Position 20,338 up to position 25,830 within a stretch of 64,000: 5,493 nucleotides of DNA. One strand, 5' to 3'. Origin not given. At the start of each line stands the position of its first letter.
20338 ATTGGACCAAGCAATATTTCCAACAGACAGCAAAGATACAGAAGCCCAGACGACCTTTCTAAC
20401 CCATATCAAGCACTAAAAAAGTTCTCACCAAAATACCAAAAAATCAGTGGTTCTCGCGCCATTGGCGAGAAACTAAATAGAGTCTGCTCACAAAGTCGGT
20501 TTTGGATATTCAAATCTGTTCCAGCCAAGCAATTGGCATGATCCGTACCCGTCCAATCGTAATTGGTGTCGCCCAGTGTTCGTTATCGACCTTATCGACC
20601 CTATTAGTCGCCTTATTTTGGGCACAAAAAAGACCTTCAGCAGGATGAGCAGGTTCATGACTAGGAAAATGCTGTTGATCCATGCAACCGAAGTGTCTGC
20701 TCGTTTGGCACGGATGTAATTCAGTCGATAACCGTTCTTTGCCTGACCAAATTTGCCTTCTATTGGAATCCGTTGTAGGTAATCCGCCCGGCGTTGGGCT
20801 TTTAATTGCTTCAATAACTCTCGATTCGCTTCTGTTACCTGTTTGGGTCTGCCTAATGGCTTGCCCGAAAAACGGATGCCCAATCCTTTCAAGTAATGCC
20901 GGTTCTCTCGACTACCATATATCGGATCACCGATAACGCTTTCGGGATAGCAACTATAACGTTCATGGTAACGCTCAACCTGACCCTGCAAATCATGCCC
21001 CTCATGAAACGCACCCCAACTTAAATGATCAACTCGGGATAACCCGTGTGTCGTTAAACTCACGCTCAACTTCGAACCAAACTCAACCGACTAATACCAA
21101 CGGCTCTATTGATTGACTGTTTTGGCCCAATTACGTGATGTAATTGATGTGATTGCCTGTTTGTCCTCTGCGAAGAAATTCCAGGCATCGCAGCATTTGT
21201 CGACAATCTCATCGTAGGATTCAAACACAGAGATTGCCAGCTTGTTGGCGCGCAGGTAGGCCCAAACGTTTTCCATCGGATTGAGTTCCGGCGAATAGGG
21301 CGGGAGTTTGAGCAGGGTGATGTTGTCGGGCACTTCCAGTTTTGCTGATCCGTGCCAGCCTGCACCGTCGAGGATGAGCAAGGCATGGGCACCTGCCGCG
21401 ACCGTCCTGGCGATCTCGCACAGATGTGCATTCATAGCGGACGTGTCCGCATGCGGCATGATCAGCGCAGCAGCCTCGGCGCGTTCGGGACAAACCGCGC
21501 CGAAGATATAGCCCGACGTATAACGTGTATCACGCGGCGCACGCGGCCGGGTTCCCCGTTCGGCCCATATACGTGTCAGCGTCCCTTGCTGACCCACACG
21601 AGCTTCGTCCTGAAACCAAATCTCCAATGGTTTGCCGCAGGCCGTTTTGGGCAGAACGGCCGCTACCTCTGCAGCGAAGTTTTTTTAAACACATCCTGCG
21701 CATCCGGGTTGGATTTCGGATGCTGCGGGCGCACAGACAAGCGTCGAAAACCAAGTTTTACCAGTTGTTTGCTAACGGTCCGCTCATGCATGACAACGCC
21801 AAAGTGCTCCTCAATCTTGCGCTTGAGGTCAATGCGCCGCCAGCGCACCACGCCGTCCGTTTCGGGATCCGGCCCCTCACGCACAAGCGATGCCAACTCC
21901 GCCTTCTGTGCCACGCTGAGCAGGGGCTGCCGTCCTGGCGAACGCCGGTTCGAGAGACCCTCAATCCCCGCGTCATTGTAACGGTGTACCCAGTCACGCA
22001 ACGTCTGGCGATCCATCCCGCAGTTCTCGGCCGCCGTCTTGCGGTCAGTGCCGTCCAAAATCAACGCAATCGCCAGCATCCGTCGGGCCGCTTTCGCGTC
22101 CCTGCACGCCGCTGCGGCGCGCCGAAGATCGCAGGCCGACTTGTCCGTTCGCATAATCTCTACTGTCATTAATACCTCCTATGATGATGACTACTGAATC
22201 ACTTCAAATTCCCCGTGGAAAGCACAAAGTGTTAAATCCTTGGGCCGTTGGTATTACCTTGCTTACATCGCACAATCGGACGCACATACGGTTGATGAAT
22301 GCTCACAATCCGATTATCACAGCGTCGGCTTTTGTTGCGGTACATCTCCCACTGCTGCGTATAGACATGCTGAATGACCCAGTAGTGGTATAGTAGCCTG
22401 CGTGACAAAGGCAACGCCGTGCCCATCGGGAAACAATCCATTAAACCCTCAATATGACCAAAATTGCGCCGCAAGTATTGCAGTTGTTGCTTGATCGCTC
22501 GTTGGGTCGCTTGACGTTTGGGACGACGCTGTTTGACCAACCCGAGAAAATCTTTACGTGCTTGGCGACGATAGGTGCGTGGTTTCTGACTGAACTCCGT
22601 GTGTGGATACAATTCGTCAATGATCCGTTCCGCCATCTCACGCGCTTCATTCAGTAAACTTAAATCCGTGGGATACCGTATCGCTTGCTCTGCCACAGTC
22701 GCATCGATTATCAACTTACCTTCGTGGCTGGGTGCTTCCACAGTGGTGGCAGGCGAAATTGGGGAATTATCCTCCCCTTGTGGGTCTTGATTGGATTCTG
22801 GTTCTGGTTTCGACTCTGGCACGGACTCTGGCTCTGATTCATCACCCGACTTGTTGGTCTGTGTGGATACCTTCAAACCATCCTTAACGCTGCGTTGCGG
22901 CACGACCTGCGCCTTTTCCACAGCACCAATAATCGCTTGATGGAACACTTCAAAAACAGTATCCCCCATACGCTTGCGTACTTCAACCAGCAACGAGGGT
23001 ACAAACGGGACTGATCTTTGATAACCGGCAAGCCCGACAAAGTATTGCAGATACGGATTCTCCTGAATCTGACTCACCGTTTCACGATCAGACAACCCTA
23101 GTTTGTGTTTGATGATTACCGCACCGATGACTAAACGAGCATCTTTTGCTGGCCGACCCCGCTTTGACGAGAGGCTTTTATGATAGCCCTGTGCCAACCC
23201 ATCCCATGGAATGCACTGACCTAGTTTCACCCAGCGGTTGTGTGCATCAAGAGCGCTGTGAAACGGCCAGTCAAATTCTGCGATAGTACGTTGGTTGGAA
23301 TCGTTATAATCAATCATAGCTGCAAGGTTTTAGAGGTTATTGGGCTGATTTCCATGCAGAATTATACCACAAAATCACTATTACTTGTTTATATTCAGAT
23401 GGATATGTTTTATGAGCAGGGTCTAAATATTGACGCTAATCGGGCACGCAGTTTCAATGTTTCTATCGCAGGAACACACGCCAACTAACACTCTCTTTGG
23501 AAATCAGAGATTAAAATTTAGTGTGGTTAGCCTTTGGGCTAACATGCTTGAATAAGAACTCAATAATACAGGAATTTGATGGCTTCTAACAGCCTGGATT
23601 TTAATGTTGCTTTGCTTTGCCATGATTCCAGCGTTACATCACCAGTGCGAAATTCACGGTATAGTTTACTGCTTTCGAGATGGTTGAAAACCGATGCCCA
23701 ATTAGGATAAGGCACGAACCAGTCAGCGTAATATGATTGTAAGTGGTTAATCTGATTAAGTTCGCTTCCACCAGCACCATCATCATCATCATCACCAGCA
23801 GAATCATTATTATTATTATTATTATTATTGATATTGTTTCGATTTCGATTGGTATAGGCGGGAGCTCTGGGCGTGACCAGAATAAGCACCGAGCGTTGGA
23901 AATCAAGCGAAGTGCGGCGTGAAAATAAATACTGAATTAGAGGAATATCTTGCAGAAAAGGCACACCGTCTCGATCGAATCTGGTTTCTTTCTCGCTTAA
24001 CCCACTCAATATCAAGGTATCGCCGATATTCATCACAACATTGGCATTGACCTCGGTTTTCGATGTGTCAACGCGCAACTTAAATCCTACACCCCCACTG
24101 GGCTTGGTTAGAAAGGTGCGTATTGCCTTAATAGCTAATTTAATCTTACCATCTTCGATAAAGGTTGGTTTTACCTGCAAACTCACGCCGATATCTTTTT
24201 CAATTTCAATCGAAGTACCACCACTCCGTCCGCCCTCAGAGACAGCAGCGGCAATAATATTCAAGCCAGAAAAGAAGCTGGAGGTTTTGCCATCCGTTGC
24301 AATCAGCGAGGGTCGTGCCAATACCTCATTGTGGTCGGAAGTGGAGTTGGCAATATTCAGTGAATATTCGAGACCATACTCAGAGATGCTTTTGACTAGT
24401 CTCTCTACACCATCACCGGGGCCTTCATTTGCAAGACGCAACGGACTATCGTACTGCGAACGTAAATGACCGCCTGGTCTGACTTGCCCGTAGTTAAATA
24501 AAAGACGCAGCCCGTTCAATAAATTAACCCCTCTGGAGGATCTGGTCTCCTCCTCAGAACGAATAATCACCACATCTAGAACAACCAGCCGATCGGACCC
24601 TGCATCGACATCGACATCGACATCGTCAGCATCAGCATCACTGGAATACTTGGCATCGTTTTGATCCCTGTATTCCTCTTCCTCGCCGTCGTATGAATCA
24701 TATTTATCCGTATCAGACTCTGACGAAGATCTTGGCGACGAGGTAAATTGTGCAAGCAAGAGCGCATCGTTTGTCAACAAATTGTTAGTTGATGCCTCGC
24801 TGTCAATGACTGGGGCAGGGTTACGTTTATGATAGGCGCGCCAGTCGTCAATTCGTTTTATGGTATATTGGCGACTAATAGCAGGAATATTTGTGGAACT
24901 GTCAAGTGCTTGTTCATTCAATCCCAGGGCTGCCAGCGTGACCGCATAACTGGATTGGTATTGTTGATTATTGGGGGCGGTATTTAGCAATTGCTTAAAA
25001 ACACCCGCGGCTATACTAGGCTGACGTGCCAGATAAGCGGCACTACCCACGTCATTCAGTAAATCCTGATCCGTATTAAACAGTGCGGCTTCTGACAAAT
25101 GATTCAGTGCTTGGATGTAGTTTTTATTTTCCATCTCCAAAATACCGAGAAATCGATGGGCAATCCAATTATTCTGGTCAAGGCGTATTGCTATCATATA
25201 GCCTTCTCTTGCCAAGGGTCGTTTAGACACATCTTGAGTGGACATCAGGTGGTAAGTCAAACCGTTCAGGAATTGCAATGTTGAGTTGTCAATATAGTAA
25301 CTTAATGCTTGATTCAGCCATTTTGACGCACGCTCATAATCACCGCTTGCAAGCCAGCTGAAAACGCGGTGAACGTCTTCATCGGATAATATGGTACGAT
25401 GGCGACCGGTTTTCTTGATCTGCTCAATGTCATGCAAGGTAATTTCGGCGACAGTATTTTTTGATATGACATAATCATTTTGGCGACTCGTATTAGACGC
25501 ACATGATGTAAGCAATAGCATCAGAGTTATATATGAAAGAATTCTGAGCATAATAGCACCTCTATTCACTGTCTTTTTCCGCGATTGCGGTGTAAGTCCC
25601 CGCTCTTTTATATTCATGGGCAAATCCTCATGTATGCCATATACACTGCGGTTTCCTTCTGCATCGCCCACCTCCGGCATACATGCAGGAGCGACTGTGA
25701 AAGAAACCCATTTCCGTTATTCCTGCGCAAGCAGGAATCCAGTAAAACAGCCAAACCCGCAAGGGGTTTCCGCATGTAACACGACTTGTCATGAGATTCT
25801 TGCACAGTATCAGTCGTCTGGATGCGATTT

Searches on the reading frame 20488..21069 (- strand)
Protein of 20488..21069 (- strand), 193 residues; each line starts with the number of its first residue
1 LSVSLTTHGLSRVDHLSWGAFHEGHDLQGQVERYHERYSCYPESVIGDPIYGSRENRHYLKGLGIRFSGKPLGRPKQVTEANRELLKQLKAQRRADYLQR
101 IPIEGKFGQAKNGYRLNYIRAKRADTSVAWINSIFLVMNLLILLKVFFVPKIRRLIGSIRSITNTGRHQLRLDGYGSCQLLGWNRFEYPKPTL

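Call 41: search_protein_families(library=pfam, proteins=[window:20488-21069:-], max_evalue=0.01)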
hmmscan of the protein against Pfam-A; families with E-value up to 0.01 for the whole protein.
window:20488-21069:- (193 aa): 3 families
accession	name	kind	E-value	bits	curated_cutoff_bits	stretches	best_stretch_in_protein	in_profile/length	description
PF13586.12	DDE_Tnp_1_2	-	1.9e-18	67.1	29.2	1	46-140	2-85/86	Transposase DDE domain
PF01609.27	DDE_Tnp_1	-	9.1e-05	22.7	23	1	32-140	70-200/200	Transposase DDE domain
PF13751.12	DDE_Tnp_1_6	-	0.0035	18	25.1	1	79-140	61-121/125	Transposase DDE domain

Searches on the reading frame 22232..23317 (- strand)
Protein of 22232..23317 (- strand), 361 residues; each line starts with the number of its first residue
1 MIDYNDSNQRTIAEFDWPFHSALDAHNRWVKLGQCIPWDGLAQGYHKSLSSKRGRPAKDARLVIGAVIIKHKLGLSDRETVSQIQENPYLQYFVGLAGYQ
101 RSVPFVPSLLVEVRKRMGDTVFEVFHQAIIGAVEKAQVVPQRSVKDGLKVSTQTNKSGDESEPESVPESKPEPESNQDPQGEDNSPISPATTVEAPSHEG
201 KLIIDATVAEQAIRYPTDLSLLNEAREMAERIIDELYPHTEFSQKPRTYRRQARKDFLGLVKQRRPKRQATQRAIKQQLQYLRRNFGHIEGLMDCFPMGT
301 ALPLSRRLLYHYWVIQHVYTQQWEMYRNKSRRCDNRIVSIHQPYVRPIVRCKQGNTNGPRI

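Call 41: search_protein_families(library=pfam, proteins=[window:22232-23317:-], max_evalue=0.01)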
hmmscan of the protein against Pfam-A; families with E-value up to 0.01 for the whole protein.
window:22232-23317:- (361 aa): 1 family
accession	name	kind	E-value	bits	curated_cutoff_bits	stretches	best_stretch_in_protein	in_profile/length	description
PF05598.16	DUF772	-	1.7e-13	50.8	23.1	1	54-125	1-71/74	Transposase domain (DUF772)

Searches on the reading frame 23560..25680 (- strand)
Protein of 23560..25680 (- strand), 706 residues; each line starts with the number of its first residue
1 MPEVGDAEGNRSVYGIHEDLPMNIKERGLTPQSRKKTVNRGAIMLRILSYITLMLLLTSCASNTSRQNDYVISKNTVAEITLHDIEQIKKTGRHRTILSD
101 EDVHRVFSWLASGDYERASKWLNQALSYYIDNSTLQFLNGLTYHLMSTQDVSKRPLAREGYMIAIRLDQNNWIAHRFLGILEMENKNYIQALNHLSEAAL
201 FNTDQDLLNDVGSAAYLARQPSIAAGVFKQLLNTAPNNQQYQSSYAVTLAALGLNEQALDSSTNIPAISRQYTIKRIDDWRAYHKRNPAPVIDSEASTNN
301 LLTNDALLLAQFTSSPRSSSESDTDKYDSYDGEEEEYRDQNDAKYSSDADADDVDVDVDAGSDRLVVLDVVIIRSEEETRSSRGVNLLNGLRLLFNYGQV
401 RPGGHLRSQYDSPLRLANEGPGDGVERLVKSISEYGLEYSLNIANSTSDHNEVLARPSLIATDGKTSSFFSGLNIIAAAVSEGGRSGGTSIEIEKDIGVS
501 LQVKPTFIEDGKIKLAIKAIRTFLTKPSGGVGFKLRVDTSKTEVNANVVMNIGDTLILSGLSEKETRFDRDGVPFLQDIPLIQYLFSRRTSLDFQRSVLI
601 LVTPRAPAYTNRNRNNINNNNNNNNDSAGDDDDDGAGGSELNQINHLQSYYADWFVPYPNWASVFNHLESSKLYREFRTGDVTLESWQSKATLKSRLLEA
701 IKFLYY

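Call 14: search_protein_families(library=ncbifam, proteins=[window:23560-25680:-], max_evalue=0.00001)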
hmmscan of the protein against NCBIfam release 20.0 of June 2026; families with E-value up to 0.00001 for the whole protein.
window:23560-25680:- (706 aa): 7 families
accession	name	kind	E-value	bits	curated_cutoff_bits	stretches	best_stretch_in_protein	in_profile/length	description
TIGR02515.1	IV_pilus_PilQ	subfamily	8.5e-23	81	284.35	1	433-605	257-425/428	type IV pilus secretin PilQ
TIGR02517.1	type_II_gspD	equivalog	1.8e-18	66.4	351.35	1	444-605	423-588/600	type II secretion system secretin GspD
NF010083.0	PRK13568.1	equivalog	1e-15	57.5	554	1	447-605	261-415/419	DNA uptake porin HofQ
NF007851.2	PRK10560.1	exception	8.2e-14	51.2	598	1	449-605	255-407/412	DNA uptake porin HofQ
TIGR02519.1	pilus_MshL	equivalog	1.4e-11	44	250.2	1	453-605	122-288/290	pilus (MSHA type) biogenesis protein MshL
TIGR02516.1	type_III_yscC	equivalog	5.1e-09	35.2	238.45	1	492-605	341-459/463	type III secretion system outer membrane ring subunit SctC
NF042912.1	Amuc_1098_fam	equivalog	4.1e-06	25.1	750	0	540-604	729-793/805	Amuc_1098 family type IV pilus outer membrane protein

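Call 41: search_protein_families(library=pfam, proteins=[window:23560-25680:-], max_evalue=0.01)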
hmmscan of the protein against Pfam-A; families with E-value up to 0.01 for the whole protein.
window:23560-25680:- (706 aa): 4 families
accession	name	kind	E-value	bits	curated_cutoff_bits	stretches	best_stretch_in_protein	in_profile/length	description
PF00263.26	Secretin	-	7e-29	101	27.5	1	446-605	3-166/169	Bacterial type II and III secretion system protein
PF07719.23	TPR_2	-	3.9e-06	27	27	0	109-131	11-33/34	Tetratricopeptide repeat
PF14559.12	TPR_19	-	0.00082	20.1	25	0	183-246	2-66/68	Tetratricopeptide repeat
PF13414.12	TPR_11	-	0.0049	17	26.8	0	111-145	6-40/42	TPR repeat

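Call 65: find_related_loci(query=A4, collection=metagenome_contigs, flank=10000)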
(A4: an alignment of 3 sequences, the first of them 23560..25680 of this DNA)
Query A4 (706 aa) in metagenome_contigs; peptide patterns used: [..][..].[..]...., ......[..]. (x = any residue, [..] = any of these).
210 stretches matched a pattern; 53 encode a relative of the query (tblastn E <= 1e-3); 53 distinct loci.
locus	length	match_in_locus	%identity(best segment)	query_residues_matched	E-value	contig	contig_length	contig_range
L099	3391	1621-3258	43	113-706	8e-141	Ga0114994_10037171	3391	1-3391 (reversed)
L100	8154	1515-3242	41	110-706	2e-131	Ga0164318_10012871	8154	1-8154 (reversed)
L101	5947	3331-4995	40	110-706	2e-123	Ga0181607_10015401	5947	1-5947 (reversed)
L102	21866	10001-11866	35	74-699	3e-102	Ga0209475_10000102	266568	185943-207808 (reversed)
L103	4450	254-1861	37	116-688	4e-102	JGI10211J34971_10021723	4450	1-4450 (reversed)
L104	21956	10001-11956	34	36-705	2e-100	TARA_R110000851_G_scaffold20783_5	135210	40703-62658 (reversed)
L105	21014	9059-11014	34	36-705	5e-100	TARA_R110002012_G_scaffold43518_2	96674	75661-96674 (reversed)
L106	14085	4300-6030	35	109-699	6e-100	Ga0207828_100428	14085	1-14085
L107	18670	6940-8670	35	109-699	2e-98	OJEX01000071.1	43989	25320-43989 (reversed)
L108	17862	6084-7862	34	103-698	3e-98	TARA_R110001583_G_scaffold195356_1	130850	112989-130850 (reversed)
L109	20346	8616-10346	35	109-699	6e-98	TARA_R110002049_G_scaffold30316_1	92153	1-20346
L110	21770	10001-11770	35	101-705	2e-97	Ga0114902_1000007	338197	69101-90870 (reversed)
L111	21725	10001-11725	35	103-692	7e-97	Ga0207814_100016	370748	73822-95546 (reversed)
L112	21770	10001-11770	35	101-705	4e-97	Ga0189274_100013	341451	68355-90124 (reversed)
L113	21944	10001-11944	33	36-705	3e-96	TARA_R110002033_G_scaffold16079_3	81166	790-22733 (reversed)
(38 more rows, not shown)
